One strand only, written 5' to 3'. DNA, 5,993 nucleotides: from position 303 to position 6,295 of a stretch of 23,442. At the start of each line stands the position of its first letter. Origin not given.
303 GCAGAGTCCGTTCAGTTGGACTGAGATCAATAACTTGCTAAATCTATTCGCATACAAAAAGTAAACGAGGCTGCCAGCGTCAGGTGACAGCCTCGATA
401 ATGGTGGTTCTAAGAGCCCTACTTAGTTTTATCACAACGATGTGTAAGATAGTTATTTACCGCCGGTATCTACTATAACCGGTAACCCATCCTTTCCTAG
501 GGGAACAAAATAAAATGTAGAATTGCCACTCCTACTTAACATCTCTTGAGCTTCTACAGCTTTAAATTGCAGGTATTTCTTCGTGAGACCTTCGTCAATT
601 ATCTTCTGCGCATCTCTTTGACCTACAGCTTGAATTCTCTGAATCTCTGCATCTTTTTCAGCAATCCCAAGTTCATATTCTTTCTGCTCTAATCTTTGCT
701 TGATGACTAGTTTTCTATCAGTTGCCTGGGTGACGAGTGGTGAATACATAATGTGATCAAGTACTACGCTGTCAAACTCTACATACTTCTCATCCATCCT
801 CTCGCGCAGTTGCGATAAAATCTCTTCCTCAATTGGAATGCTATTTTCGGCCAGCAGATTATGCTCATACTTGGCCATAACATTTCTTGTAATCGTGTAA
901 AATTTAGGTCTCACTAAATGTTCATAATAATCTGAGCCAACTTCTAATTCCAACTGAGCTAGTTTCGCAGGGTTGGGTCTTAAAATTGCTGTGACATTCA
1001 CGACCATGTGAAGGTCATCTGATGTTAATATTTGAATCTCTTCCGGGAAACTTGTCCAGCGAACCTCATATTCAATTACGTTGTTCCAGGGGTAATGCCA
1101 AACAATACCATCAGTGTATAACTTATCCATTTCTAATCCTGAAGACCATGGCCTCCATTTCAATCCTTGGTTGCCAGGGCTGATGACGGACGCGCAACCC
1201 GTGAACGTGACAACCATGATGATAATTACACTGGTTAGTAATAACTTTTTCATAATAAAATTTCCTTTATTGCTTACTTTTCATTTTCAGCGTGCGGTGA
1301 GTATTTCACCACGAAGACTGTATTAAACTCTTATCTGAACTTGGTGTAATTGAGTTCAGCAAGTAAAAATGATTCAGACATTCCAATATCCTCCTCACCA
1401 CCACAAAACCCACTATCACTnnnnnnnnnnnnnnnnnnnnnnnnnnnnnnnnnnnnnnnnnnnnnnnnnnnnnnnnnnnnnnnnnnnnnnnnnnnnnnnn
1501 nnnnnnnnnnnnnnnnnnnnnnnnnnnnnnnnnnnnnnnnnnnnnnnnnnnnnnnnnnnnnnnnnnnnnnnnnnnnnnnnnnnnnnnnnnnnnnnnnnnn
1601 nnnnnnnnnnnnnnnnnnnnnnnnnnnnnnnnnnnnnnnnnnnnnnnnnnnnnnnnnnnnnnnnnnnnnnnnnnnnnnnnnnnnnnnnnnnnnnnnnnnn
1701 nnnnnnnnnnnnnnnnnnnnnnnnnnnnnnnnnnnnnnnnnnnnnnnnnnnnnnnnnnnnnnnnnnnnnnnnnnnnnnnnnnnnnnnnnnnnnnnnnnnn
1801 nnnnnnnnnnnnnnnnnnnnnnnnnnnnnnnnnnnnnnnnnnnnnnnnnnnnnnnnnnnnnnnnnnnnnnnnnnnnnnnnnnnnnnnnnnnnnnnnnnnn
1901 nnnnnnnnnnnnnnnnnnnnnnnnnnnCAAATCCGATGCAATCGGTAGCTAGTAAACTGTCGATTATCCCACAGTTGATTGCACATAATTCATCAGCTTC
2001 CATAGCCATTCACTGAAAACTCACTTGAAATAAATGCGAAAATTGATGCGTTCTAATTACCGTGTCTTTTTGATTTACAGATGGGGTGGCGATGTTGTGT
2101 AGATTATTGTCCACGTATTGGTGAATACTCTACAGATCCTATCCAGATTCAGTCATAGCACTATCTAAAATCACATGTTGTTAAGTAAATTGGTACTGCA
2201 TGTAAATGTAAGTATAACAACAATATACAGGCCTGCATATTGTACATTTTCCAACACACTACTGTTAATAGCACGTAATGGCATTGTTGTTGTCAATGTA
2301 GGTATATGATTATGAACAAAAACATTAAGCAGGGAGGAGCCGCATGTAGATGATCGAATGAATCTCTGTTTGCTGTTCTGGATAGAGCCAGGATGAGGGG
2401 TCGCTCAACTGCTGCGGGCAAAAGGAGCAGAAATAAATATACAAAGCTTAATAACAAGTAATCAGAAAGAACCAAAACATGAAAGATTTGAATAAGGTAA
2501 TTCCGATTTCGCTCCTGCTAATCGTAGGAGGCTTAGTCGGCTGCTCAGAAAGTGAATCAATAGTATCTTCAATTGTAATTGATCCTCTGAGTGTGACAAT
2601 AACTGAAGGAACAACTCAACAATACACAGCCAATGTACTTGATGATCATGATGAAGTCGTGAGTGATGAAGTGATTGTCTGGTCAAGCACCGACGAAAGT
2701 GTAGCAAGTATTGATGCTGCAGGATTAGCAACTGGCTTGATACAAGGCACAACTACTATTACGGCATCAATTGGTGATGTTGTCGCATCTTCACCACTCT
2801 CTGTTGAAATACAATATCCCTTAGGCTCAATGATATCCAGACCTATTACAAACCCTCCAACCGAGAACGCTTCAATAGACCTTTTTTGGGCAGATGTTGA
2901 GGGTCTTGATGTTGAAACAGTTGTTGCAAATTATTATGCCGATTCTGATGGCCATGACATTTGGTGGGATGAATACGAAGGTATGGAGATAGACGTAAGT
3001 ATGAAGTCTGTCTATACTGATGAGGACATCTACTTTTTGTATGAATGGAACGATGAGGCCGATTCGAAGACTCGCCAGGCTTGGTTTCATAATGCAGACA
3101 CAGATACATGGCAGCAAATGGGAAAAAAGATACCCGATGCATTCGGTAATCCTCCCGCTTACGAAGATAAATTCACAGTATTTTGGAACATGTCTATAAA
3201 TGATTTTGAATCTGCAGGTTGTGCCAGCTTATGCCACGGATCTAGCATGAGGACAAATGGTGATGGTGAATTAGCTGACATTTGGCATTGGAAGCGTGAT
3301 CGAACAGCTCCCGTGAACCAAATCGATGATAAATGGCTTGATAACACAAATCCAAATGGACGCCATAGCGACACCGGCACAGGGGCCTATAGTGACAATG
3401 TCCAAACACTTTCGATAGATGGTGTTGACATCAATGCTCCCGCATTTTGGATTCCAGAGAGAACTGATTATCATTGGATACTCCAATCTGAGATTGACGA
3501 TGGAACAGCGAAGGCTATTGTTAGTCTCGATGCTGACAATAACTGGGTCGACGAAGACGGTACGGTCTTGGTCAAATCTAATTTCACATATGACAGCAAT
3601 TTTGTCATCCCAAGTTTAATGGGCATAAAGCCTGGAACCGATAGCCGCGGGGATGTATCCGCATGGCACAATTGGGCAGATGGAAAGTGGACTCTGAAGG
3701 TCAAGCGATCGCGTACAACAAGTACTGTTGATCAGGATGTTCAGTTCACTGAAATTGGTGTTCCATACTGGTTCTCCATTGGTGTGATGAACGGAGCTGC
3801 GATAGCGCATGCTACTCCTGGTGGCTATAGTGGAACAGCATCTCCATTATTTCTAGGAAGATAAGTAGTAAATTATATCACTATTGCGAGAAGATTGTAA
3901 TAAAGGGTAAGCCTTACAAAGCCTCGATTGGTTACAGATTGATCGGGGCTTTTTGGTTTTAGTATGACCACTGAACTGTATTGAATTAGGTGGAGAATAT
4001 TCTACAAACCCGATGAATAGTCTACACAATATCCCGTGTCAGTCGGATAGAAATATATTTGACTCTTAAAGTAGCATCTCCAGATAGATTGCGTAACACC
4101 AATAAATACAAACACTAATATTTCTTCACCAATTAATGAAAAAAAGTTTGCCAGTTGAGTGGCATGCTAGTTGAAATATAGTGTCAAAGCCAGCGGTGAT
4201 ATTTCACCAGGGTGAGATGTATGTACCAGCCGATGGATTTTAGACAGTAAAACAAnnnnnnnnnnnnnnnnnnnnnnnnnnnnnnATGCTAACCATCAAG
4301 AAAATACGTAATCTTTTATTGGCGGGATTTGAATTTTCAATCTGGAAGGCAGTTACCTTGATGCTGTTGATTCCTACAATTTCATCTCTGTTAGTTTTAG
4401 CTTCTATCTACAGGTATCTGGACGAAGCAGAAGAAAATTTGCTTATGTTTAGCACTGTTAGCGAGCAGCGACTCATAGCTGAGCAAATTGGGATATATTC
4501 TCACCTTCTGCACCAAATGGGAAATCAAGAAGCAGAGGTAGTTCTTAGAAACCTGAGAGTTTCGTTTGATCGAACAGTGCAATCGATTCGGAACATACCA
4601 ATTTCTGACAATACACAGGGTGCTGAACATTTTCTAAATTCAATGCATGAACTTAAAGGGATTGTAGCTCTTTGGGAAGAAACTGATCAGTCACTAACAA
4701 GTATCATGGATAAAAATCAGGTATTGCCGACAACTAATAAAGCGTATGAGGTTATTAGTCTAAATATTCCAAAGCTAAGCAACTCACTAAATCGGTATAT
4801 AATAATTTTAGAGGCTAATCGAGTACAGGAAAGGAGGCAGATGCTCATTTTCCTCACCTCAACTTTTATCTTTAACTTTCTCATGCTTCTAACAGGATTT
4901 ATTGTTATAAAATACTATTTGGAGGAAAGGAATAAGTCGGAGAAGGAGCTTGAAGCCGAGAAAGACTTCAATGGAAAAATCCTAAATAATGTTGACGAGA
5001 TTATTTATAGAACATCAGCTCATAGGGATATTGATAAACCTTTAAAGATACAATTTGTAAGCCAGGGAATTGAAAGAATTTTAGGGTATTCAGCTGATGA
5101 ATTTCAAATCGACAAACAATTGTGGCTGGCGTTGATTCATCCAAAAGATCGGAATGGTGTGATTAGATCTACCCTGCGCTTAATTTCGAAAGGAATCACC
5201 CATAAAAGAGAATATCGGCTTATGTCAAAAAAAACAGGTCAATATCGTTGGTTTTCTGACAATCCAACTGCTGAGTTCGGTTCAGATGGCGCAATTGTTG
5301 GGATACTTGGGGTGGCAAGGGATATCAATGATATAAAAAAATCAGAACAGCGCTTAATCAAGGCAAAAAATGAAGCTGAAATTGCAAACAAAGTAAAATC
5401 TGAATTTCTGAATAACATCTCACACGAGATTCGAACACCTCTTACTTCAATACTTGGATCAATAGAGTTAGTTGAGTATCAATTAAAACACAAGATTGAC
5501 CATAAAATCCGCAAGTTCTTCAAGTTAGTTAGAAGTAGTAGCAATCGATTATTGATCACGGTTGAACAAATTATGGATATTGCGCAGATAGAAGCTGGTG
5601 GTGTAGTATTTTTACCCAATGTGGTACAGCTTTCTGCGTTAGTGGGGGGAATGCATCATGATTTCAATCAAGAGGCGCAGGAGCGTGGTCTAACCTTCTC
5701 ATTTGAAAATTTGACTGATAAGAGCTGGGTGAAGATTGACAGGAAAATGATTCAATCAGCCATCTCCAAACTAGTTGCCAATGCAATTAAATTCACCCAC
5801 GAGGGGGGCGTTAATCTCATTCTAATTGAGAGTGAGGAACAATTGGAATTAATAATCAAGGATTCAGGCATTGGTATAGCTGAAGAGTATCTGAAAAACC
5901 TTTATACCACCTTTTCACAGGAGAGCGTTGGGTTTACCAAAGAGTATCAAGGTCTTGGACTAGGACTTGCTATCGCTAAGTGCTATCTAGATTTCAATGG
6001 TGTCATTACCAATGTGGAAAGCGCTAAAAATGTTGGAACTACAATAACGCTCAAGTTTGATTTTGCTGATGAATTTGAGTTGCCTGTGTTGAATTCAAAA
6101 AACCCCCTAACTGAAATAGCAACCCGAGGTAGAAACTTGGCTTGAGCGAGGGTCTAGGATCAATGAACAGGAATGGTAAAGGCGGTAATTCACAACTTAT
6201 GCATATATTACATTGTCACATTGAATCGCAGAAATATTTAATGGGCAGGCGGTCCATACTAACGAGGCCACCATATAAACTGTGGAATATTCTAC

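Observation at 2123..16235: A recurring palindromic enhancer-like motif (roughly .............(n)AATATC) sits in front of sigma-54 promoters across the island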

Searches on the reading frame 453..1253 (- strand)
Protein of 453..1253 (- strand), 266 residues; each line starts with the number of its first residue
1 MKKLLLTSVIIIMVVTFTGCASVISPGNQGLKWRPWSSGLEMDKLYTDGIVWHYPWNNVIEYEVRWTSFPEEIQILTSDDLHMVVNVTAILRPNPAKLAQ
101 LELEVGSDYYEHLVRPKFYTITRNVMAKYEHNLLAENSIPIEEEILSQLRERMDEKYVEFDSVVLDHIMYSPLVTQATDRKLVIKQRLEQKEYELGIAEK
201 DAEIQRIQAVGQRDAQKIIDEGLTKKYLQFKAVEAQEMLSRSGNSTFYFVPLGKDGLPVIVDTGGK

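Call 9: search_protein_families(library=pfam, proteins=[window:453-1253:-], max_evalue=0.01)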
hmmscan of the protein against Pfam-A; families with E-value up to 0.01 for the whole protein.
window:453-1253:- (266 aa): 1 family
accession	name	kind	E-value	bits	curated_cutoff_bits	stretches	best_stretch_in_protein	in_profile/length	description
PF01145.31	Band_7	-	3e-16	60.4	23.6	1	23-194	2-171/176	SPFH domain / Band 7 family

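Call 37: find_encoding_contigs(protein=window:453-1253:-, flank=10000, max_places=4)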
Protein window:453-1253:- (266 aa): 4 contigs read that carry it; 3 places shown.
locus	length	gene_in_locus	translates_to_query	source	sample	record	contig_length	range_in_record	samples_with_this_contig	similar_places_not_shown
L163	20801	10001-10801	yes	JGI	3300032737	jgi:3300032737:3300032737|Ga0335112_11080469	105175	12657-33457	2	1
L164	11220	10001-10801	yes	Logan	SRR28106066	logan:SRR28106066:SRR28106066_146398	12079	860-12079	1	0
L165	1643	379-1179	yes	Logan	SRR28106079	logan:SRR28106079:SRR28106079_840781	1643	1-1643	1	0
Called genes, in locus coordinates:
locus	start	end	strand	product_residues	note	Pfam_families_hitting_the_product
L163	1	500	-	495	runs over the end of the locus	PF19335:HMBD, PF25917:BSH_RND (faint), PF25919:BSH_CusB, PF25973:BSH_CzcB, PF25869:3HB_CusB (faint), PF25944:Beta-barrel_RND (weak), PF25954:Beta-barrel_RND_2, PF25975:CzcB_C (weak)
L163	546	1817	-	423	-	PF02321:OEP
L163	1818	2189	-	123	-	-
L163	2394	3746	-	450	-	PF00072:Response_reg, PF00158:Sigma54_activat, PF14532:Sigma54_activ_2, PF00004:AAA (weak), PF07724:AAA_2 (weak), PF07728:AAA_5, PF25601:AAA_lid_14, PF02954:HTH_8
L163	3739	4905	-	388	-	PF00512:HisKA, PF02518:HATPase_c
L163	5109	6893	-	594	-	PF08447:PAS_3, PF00512:HisKA, PF02518:HATPase_c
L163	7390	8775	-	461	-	PF02368:Big_2, PF09459:EB_dh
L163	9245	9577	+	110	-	-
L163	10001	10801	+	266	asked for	PF01145:Band_7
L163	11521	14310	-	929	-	PF13385:Laminin_G_3, PF00963:Cohesin, PF13860:FlgD_ig, PF18962:Por_Secre_tail (faint)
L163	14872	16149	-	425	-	PF09603:Fib_succ_major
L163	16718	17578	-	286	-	PF13557:Phenol_MetA_deg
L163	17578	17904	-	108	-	PF00403:HMA (weak)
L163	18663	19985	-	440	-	PF07494:Reg_prop (faint), PF01957:NfeD (faint), PF18962:Por_Secre_tail (weak), PF13860:FlgD_ig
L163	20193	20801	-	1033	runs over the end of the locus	PF23748:Beta-prop_LRRK2 (faint), PF07494:Reg_prop (faint), PF08450:SGL (faint), PF07495:Y_Y_Y, PF00196:GerE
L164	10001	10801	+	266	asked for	PF01145:Band_7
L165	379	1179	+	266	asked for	PF01145:Band_7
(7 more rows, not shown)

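Call 41: search_protein_families(library=ncbifam, proteins=[window:453-1253:-], max_evalue=0.00001)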
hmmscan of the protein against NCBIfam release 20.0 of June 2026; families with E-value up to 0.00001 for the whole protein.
window:453-1253:- (266 aa): 0 families

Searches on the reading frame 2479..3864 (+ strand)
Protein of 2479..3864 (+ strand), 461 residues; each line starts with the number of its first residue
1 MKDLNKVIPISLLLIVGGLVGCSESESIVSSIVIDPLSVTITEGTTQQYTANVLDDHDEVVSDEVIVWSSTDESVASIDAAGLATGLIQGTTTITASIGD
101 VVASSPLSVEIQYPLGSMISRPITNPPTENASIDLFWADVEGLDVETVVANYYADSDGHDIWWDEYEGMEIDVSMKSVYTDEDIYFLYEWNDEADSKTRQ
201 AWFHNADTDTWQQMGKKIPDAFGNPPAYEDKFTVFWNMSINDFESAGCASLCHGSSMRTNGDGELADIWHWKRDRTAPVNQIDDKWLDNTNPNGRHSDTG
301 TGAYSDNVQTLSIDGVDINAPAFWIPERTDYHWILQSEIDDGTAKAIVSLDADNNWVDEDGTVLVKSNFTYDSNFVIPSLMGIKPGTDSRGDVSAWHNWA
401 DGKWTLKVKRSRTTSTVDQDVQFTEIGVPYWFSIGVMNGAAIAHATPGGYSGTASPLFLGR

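Call 9: search_protein_families(library=pfam, proteins=[window:2479-3864:+], max_evalue=0.01)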
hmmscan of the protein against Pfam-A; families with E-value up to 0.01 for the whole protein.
window:2479-3864:+ (461 aa): 2 families
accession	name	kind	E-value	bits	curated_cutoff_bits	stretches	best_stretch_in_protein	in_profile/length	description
PF09459.16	EB_dh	-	8.4e-26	91.9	33.3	1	135-444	2-231/236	Ethylbenzene dehydrogenase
PF02368.24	Big_2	-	3.1e-09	37.1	22.8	1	29-102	2-72/79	Bacterial Ig-like domain (group 2)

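Call 30: search_protein_families(library=ncbifam, proteins=[window:2479-3864:+], max_evalue=0.001)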
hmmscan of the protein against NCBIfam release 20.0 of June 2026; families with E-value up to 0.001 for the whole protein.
window:2479-3864:+ (461 aa): 0 families

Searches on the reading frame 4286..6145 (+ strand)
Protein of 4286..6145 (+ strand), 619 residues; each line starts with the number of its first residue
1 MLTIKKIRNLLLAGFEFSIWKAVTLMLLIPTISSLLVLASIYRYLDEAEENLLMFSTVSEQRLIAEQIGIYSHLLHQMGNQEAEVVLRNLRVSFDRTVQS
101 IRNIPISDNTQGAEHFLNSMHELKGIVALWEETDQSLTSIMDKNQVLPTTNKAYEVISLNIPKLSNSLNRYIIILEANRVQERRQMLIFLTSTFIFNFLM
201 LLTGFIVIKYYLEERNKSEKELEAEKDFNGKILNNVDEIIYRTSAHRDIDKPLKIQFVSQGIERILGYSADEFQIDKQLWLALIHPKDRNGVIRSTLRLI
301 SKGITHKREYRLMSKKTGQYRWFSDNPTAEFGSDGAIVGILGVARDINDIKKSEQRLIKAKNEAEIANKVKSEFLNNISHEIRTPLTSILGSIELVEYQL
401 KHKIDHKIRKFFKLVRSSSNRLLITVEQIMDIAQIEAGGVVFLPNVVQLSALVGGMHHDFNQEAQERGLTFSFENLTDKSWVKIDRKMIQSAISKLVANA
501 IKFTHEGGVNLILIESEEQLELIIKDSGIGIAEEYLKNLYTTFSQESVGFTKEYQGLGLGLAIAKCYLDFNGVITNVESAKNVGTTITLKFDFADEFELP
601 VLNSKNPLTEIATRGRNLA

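Call 9: search_protein_families(library=pfam, proteins=[window:4286-6145:+], max_evalue=0.01)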
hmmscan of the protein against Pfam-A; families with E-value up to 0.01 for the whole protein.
window:4286-6145:+ (619 aa): 5 families
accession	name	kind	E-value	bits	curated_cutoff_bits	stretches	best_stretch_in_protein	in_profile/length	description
PF02518.31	HATPase_c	-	4.9e-17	62.8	26.4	1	485-593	2-109/111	Histidine kinase-, DNA gyrase B-, and HSP90-like ATPase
PF08447.18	PAS_3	-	6.8e-17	62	25.6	1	257-344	3-89/89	PAS fold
PF00512.31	HisKA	-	3.1e-15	56.4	26.9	1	371-438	2-66/66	His Kinase A (phospho-acceptor) domain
PF13426.13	PAS_9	-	2.9e-05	24.7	27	1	254-348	12-102/103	PAS domain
PF00989.32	PAS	-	0.00015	22.2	22.6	1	249-347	17-113/113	PAS fold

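Call 30: search_protein_families(library=ncbifam, proteins=[window:4286-6145:+], max_evalue=0.001)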
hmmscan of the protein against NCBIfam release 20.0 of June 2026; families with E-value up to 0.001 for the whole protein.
window:4286-6145:+ (619 aa): 71 families (the best 25 are shown)
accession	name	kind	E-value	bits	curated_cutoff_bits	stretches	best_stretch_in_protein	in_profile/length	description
NF047874.1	MASE3_PAS_HK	subfamily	5.4e-46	157.6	560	1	210-593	248-625/655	MASE3 domain-containing sensor histidine kinase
TIGR02956.1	TMAO_torS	equivalog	3.9e-45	154.3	676.5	1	359-593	452-682/967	TMAO reductase system sensor histidine kinase/response regulator TorS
NF041947.1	LuxQ_Vibrio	equivalog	1.3e-43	149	1200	1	332-591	433-694/843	quorum-sensing autoinducer 2 sensor kinase/phosphatase LuxQ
NF011874.0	PRK15347.1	equivalog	1.6e-38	132.4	852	1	351-596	378-617/921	two component system sensor kinase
NF046044.1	PnpS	equivalog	1.7e-38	132.6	400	1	248-591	70-389/390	two-component system histidine kinase PnpS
NF041880.1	EPS_EpsF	equivalog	5e-38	130.8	900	1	280-586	190-484/492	response regulator EpsF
TIGR02966.1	phoR_proteo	equivalog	1.3e-37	129.6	334.2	1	364-591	107-333/333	phosphate regulon sensor histidine kinase PhoR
NF038297.2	hybrid_HK_HrmK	equivalog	3.2e-35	121.9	725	1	344-591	208-455/607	hybrid histidine kinase/response regulator HrmK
NF008318.0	PRK11107.1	equivalog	3.9e-33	114.6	890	1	359-593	281-518/920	two-component sensor histidine kinase BarA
NF008302.0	PRK11091.1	equivalog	2.5e-32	111.9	838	1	315-592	234-504/779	aerobic respiration two-component sensor histidine kinase ArcB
NF033092.0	HK_WalK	equivalog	1.9e-31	109.3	725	1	364-590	365-591/594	cell wall metabolism sensor histidine kinase WalK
NF008099.0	PRK10841.1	equivalog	5.2e-31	107.2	920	1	346-591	445-688/949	two-component system sensor histidine kinase RcsC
NF045595.1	HK_scytonemin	equivalog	7.6e-30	103.9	865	1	249-589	297-631/637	scytonemin biosynthesis sensor histidine kinase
NF047465.1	hybrid_HK_LvrA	exception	9.2e-30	103.3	1200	1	366-578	197-407/819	hybrid histidine kinase/response regulator LvrA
NF007420.1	PRK09959.1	equivalog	6.3e-29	100.2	1995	1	344-590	685-933/1197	acid-sensing system histidine kinase EvgS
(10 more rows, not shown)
